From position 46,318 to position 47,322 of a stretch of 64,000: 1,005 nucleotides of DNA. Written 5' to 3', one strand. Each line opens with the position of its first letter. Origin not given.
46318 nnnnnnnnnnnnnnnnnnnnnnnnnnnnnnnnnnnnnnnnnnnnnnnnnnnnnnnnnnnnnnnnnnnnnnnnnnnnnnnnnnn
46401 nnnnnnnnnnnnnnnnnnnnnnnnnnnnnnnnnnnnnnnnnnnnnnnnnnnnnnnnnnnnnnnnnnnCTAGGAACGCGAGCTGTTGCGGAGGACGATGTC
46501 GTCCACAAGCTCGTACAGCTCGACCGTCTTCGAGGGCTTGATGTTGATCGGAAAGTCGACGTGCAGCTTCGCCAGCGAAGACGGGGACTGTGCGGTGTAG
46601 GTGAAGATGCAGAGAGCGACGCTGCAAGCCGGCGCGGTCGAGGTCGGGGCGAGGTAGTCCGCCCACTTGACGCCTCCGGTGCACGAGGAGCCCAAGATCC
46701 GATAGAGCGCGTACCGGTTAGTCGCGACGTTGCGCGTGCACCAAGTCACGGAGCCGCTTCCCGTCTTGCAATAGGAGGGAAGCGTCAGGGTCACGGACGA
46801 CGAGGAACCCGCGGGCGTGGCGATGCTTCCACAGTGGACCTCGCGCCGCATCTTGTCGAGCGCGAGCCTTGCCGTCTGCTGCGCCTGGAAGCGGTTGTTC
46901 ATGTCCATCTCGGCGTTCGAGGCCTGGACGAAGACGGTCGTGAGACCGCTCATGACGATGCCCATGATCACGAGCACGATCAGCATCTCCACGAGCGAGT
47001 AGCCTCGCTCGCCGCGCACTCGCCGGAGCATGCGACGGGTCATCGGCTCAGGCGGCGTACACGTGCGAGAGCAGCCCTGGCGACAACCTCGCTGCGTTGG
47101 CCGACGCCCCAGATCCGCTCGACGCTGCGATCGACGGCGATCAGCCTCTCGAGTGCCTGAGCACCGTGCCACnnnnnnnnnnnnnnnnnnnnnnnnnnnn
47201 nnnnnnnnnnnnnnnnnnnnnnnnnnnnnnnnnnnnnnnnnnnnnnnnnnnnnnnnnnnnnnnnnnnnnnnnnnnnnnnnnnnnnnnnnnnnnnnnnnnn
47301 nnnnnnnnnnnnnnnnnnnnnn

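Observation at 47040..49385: Dedicated cell-wall module inside the pilus operon: SLT-coiled coil-M23 hydrolase plus a PASTA-domain protein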

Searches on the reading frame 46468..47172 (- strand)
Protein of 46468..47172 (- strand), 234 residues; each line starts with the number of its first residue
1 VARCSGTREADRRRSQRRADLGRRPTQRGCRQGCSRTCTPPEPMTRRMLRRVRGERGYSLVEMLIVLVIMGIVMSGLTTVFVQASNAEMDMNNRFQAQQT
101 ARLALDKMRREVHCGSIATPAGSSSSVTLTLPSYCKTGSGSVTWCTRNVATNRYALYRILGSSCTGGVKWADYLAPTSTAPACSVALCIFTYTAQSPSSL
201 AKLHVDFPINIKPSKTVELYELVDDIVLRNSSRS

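Call 3: search_protein_families(library=pfam, proteins=[window:46468-47172:-], max_evalue=0.01)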
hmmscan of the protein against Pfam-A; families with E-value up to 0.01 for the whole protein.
window:46468-47172:- (234 aa): 1 family
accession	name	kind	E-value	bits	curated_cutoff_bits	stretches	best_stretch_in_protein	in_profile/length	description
PF07963.17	N_methyl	-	7.5e-08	32.1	21.2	1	53-77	2-26/27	Prokaryotic N-terminal methylation motif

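Call 4: search_protein_families(library=ncbifam, proteins=[window:46468-47172:-], max_evalue=0.01)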
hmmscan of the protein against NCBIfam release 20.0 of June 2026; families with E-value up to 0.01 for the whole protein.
window:46468-47172:- (234 aa): 9 families
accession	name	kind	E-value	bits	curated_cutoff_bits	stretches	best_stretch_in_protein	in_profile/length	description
TIGR01708.2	typeII_sec_gspH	equivalog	2.7e-06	27.5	80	1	55-98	1-46/169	type II secretion system minor pseudopilin GspH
TIGR02532.1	IV_pilin_GFxxxE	domain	2.7e-06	27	16.3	1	56-77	2-23/24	prepilin-type N-terminal cleavage/methylation domain-containing protein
TIGR02523.1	type_IV_pilV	equivalog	8.5e-05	23.1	52.2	1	56-114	2-60/139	type IV pilus modification protein PilV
NF041013.1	T4P_ComGE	equivalog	0.00015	21.8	49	1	56-107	4-55/83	competence type IV pilus minor pilin ComGE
TIGR02599.1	TIGR02599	subfamily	0.00029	20.2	256.5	1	57-113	1-57/361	Verru_Chthon cassette protein C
TIGR01710.1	typeII_sec_gspG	equivalog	0.00069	19.7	88.85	1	56-111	1-55/134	type II secretion system major pseudopilin GspG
NF041002.1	pilin_ComGF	equivalog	0.0033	17.6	80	1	55-113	1-57/139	competence type IV pilus minor pilin ComGF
NF040999.1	pilin_ComGC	equivalog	0.0044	17.2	75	1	56-74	2-20/84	competence type IV pilus major pilin ComGC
NF007660.0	PRK10332.1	equivalog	0.0068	16.9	86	0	51-105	4-55/107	prepilin-type N-terminal cleavage/methylation domain-containing protein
